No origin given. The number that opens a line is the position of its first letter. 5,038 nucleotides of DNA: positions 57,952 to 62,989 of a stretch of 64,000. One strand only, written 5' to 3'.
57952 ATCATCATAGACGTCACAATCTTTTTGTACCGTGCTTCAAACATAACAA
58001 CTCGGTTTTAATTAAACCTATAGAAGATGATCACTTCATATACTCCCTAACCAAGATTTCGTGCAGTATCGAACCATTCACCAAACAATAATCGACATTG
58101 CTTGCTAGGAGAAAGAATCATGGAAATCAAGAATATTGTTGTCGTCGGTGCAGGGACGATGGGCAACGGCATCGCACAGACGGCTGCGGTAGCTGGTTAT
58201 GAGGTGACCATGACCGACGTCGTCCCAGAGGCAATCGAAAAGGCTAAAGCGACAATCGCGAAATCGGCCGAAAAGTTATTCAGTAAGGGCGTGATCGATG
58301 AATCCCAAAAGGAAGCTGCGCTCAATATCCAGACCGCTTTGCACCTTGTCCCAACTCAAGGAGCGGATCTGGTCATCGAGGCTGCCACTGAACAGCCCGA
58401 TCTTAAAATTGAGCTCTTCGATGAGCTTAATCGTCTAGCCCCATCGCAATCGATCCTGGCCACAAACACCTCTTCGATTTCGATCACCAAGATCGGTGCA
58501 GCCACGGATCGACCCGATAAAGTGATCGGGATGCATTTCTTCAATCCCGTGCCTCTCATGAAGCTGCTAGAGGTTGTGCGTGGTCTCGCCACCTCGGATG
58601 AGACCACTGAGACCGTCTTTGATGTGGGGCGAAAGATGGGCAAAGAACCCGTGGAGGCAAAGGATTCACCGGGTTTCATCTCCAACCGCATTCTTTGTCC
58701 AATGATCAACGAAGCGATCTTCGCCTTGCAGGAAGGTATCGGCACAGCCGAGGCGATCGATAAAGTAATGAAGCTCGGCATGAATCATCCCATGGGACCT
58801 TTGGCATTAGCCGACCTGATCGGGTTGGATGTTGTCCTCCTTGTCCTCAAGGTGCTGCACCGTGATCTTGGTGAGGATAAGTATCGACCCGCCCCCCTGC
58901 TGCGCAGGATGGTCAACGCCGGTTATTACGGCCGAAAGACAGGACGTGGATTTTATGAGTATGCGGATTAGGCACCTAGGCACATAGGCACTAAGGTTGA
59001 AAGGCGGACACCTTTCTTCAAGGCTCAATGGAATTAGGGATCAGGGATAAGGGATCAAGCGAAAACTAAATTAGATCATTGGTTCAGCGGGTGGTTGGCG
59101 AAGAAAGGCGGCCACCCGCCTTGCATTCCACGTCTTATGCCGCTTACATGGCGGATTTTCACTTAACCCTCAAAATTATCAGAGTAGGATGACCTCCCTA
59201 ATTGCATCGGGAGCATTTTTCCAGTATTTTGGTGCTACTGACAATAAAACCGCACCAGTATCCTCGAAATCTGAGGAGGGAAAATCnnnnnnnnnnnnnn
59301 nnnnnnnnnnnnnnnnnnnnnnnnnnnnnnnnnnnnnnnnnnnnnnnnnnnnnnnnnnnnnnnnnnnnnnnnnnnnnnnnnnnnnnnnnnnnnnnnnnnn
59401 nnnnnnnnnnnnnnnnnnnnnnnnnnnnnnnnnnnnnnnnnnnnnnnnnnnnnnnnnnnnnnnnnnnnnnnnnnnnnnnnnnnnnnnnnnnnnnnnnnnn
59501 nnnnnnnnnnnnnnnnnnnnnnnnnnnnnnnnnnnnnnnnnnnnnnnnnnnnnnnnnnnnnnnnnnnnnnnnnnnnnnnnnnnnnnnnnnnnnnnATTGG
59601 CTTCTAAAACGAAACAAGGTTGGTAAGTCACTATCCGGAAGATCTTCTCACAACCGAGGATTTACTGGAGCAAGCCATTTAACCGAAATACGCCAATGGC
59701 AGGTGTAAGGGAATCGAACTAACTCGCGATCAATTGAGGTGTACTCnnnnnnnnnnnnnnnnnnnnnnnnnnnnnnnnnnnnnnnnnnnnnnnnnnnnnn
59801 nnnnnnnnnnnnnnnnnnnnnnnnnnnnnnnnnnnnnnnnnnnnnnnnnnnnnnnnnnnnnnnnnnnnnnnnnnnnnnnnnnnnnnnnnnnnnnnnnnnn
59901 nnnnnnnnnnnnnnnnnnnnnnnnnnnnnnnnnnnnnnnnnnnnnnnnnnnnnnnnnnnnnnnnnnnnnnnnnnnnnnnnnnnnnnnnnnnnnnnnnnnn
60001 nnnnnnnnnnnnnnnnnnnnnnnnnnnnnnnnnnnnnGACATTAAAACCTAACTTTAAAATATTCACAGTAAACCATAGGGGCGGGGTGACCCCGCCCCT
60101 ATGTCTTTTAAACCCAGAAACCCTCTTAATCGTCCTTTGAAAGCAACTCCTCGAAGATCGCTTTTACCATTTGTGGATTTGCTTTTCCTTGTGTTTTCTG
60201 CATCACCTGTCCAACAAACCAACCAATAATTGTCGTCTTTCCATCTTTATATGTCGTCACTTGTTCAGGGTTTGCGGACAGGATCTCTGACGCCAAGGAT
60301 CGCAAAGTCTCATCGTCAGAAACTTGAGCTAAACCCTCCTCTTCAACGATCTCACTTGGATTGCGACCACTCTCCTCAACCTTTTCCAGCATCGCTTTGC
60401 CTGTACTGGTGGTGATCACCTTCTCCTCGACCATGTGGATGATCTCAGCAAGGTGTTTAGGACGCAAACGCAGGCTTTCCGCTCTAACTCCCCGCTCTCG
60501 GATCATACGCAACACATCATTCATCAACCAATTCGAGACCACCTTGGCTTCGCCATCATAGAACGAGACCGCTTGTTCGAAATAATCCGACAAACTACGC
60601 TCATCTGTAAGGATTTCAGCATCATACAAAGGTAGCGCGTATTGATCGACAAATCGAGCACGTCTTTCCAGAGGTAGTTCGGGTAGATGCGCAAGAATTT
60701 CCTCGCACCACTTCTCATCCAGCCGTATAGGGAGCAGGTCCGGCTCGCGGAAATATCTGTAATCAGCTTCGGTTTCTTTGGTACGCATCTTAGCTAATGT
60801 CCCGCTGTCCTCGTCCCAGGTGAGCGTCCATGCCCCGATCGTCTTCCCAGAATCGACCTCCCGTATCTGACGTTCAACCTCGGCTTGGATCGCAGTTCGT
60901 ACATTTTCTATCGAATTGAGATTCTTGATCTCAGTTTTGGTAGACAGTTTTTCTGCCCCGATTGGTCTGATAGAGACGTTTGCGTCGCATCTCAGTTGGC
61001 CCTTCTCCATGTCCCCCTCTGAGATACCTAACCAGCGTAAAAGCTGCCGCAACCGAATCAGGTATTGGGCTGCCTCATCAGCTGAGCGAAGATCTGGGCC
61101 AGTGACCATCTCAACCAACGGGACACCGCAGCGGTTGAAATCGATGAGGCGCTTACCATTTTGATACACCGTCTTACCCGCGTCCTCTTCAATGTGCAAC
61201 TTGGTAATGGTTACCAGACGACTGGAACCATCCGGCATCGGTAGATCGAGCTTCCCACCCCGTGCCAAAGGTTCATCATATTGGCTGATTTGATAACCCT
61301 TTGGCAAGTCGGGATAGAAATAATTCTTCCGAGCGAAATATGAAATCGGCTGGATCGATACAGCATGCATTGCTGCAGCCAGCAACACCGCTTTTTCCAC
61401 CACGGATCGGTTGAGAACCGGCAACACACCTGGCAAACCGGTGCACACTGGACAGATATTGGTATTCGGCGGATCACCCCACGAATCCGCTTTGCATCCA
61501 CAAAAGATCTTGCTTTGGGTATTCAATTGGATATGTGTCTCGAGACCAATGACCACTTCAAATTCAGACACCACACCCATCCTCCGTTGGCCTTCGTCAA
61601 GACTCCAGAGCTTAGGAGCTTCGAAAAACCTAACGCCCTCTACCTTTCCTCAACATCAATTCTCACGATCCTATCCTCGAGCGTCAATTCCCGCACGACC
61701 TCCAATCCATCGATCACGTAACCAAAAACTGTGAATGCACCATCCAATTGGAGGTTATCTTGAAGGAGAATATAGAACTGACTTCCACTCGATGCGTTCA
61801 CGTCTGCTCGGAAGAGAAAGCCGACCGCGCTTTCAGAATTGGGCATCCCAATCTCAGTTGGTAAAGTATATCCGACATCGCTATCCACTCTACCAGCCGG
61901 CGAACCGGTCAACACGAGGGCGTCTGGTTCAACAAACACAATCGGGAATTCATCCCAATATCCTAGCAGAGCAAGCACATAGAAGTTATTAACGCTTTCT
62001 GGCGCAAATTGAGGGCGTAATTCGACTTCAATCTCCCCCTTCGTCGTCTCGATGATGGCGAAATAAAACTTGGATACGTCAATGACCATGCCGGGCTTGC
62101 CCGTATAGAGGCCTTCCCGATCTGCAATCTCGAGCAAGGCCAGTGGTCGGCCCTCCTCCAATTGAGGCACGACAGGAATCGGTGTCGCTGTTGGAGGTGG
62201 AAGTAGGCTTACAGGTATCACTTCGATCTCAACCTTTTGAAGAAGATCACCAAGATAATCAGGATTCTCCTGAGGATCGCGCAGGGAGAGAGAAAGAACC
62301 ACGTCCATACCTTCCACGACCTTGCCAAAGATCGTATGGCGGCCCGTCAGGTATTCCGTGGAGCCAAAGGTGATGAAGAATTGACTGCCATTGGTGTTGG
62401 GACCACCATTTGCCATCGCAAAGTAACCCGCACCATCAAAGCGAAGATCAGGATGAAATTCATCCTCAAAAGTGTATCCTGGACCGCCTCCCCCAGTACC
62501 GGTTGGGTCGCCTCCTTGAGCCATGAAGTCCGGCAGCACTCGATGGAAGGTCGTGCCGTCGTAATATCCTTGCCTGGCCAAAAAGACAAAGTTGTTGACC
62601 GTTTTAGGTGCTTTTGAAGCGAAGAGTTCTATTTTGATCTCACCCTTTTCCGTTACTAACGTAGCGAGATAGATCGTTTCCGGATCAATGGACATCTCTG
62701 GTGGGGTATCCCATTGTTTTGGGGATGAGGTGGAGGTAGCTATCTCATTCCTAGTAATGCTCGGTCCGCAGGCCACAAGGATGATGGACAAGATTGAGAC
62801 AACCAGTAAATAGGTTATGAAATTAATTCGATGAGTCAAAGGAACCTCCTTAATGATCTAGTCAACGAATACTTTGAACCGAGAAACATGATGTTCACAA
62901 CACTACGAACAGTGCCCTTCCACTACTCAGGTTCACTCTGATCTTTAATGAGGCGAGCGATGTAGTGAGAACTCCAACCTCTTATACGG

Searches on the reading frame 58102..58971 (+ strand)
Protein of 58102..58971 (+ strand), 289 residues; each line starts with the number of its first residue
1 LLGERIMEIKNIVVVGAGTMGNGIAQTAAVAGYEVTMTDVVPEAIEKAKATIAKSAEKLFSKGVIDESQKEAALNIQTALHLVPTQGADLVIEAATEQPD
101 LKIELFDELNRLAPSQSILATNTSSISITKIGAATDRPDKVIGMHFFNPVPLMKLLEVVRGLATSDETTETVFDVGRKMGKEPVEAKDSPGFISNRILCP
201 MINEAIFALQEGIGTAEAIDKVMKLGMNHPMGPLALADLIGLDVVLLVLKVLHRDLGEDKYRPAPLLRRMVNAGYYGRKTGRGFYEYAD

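Call 20: search_protein_families(library=pfam, proteins=[window:58102-58971:+], max_evalue=0.0001)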
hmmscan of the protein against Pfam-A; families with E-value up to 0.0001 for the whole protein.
window:58102-58971:+ (289 aa): 4 families
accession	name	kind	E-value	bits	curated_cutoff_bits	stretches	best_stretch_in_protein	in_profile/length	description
PF02737.24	3HCDH_N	-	1.7e-60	204.5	22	1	12-188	2-179/180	3-hydroxyacyl-CoA dehydrogenase, NAD binding domain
PF00725.27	3HCDH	-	4.7e-36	123.6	22.1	1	191-287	1-97/97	3-hydroxyacyl-CoA dehydrogenase, C-terminal domain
PF03446.21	NAD_binding_2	-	1.1e-05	26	21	1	12-58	2-51/161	NAD binding domain of 6-phosphogluconate dehydrogenase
PF07992.20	Pyr_redox_2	-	9.6e-05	22.4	26.1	0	10-62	143-195/291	Pyridine nucleotide-disulphide oxidoreductase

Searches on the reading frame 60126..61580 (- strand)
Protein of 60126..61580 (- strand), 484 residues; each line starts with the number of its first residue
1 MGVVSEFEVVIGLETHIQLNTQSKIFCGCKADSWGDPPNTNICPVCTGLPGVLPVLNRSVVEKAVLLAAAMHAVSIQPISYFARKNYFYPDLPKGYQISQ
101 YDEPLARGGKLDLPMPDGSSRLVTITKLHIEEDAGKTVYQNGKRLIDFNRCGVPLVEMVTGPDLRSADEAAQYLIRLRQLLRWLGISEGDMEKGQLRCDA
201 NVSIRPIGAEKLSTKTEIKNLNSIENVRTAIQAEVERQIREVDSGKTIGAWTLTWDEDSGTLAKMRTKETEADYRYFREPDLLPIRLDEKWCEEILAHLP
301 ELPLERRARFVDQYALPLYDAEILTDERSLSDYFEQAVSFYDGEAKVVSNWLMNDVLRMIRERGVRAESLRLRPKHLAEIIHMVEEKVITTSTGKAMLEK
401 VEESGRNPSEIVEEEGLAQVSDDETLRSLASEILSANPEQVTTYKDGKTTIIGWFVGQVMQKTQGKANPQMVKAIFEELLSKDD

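Call 20: search_protein_families(library=pfam, proteins=[window:60126-61580:-], max_evalue=0.0001)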
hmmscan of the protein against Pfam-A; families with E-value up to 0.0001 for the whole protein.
window:60126-61580:- (484 aa): 2 families
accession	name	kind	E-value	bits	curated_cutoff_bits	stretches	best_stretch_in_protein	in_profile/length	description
PF02934.20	GatB_N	-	1.2e-108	363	23.4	1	9-293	1-277/277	GatB/GatE catalytic domain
PF02637.23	GatB_Yqey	-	3e-45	154.2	27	1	332-480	1-148/148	GatB domain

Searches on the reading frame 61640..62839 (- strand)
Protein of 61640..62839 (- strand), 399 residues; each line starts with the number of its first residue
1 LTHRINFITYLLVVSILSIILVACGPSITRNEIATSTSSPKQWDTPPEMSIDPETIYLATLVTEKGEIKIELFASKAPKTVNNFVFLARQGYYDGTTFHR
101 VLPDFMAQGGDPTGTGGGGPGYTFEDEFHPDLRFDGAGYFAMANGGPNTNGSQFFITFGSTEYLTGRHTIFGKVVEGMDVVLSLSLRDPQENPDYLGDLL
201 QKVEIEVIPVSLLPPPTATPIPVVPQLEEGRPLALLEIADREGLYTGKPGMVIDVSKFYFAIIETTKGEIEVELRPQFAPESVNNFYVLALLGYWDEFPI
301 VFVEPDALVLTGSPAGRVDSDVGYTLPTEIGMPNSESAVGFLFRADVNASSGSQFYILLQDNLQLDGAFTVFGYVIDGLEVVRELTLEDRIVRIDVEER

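Call 54: search_protein_families(library=pfam, proteins=[window:61640-62839:-], max_evalue=0.01)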
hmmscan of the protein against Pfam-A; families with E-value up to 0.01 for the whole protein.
window:61640-62839:- (399 aa): 1 family
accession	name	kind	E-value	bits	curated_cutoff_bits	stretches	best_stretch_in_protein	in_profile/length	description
PF00160.26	Pro_isomerase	-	2.2e-69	233.2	21.7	2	61-186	4-139/159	Cyclophilin type peptidyl-prolyl cis-trans isomerase/CLD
